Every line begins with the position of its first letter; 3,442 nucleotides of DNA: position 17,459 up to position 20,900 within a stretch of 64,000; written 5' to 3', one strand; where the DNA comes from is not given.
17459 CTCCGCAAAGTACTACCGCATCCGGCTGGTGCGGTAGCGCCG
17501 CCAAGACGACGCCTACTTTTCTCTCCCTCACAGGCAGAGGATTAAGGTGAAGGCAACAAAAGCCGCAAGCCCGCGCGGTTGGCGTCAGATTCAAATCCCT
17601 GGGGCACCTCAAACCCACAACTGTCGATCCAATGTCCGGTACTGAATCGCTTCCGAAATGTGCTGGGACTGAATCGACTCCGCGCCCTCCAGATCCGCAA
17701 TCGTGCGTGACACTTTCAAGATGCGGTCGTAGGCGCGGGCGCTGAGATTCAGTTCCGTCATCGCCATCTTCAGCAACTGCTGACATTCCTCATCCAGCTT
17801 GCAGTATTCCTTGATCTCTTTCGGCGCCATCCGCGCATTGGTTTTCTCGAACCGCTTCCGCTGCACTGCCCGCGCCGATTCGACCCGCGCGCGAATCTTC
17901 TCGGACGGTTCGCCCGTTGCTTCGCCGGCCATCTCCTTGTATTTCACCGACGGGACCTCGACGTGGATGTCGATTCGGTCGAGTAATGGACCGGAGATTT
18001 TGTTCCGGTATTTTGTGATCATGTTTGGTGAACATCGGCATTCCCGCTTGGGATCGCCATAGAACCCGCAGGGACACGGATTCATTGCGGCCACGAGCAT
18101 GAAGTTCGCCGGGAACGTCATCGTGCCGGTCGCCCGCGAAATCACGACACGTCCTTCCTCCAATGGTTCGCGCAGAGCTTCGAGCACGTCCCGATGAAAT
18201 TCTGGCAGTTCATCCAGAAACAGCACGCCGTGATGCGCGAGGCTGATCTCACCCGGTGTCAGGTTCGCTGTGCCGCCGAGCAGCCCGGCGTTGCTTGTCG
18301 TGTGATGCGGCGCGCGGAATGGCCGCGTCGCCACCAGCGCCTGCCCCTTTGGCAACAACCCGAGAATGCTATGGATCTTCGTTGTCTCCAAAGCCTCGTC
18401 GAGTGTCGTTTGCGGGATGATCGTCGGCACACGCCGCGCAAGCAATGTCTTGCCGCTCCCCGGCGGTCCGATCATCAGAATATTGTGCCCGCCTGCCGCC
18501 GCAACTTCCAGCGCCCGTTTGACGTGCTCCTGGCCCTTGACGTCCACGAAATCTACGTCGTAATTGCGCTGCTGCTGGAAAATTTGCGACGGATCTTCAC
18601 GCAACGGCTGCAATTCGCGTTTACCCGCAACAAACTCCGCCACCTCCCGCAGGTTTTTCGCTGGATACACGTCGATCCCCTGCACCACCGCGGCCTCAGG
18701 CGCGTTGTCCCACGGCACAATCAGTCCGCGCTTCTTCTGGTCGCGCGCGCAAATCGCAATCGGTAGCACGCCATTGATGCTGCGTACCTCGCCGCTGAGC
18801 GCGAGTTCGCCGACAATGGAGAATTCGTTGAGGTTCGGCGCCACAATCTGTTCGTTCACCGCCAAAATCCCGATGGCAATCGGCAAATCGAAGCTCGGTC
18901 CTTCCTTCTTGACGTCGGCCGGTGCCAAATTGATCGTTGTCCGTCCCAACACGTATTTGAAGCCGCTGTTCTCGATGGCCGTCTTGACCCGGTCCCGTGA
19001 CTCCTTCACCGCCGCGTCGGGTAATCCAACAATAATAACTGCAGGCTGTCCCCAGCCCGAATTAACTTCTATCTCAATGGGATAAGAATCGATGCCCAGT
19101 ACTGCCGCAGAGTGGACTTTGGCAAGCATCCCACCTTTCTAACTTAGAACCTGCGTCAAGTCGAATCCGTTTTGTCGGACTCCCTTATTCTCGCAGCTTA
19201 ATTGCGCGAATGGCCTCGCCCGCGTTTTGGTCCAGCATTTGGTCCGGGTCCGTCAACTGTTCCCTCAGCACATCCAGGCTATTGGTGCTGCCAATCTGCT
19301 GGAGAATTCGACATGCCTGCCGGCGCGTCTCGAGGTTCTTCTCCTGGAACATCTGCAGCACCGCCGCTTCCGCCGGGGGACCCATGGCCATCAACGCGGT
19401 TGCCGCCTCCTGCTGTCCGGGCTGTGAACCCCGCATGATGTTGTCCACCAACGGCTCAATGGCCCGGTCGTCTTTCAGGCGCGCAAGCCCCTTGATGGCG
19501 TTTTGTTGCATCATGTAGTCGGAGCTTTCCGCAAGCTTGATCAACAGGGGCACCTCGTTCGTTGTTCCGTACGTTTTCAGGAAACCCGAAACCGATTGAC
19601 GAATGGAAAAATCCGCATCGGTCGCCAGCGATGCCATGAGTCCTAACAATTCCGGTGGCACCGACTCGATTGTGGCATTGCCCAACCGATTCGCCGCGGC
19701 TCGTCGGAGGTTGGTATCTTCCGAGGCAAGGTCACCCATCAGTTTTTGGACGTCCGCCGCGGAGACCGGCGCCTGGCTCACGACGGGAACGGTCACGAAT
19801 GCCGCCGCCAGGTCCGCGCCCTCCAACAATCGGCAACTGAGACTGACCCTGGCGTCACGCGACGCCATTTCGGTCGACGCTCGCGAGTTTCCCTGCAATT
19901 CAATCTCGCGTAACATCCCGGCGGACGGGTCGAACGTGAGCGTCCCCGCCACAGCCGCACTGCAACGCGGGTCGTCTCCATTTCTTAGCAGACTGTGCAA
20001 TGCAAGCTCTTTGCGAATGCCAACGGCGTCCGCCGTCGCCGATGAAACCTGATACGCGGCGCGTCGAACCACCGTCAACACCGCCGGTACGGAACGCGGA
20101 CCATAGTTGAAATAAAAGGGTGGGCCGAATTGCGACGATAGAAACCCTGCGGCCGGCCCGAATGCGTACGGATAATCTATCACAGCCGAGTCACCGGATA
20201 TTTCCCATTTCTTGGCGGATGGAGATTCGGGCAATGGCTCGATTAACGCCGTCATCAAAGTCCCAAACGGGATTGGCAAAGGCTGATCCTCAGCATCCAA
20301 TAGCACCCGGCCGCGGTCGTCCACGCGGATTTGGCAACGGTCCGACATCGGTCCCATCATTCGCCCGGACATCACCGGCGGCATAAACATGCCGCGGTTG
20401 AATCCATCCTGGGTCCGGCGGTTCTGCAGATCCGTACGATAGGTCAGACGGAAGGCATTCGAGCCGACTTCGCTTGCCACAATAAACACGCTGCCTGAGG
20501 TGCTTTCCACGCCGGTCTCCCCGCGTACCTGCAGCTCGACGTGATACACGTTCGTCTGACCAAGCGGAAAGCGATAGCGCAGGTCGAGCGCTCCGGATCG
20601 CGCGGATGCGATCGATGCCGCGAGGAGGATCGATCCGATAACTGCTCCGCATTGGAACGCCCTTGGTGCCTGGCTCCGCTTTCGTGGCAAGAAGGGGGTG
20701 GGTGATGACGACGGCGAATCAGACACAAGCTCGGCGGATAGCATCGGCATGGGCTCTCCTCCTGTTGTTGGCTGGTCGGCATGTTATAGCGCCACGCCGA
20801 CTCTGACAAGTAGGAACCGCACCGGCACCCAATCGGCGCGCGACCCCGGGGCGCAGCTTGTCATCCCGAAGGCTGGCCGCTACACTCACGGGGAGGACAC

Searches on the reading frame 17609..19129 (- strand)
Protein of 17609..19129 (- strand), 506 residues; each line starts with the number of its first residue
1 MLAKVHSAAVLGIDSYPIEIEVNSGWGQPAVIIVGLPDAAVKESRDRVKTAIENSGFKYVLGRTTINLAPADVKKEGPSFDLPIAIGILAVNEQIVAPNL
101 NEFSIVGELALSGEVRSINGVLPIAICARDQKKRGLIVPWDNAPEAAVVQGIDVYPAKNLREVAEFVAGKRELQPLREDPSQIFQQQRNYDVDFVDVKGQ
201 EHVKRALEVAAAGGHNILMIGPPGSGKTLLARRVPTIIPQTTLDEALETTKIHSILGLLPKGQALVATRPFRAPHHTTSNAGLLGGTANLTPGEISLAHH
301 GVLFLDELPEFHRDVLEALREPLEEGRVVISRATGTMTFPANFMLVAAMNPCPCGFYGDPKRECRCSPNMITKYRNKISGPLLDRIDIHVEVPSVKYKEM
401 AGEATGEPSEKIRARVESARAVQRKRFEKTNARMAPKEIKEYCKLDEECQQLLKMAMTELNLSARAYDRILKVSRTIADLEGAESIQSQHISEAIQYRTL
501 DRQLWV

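Call 56: search_protein_families(library=pfam, proteins=[window:17609-19129:-], max_evalue=0.00001)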
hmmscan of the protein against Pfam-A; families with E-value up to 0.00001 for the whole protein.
window:17609-19129:- (506 aa): 6 families
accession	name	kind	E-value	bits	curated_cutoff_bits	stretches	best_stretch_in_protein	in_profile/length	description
PF01078.27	Mg_chelatase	-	2.8e-96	321.3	20.3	1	193-399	1-206/207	Magnesium chelatase, subunit ChlI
PF13541.12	ChlI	-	6.6e-43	145.9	27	1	20-142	1-121/121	Subunit ChlI of Mg-chelatase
PF13335.12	Mg_chelatase_C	-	8.1e-36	122.9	26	1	406-498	1-94/94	Magnesium chelatase, subunit ChlI C-terminal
PF07728.20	AAA_5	-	8e-12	45.8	22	1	216-353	1-125/139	AAA domain (dynein-related subfamily)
PF00493.29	MCM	-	1.5e-09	37.8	23.3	1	289-357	111-178/224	MCM P-loop domain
PF00158.32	Sigma54_activat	-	8.9e-07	29.2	20.2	0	285-350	79-142/168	Sigma-54 interaction domain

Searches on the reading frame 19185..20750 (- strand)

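Call 56: search_protein_families(library=pfam, proteins=[window:19185-20750:-], max_evalue=0.00001)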
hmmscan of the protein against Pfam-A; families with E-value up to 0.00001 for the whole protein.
window:19185-20750:- (521 aa): 2 families
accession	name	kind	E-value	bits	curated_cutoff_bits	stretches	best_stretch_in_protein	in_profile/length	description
PF13646.12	HEAT_2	-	2e-19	70.1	27.7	2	446-514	17-87/88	HEAT repeats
PF03130.22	HEAT_PBS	-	2.4e-06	28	20.9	0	416-437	3-24/27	PBS lyase HEAT-like repeat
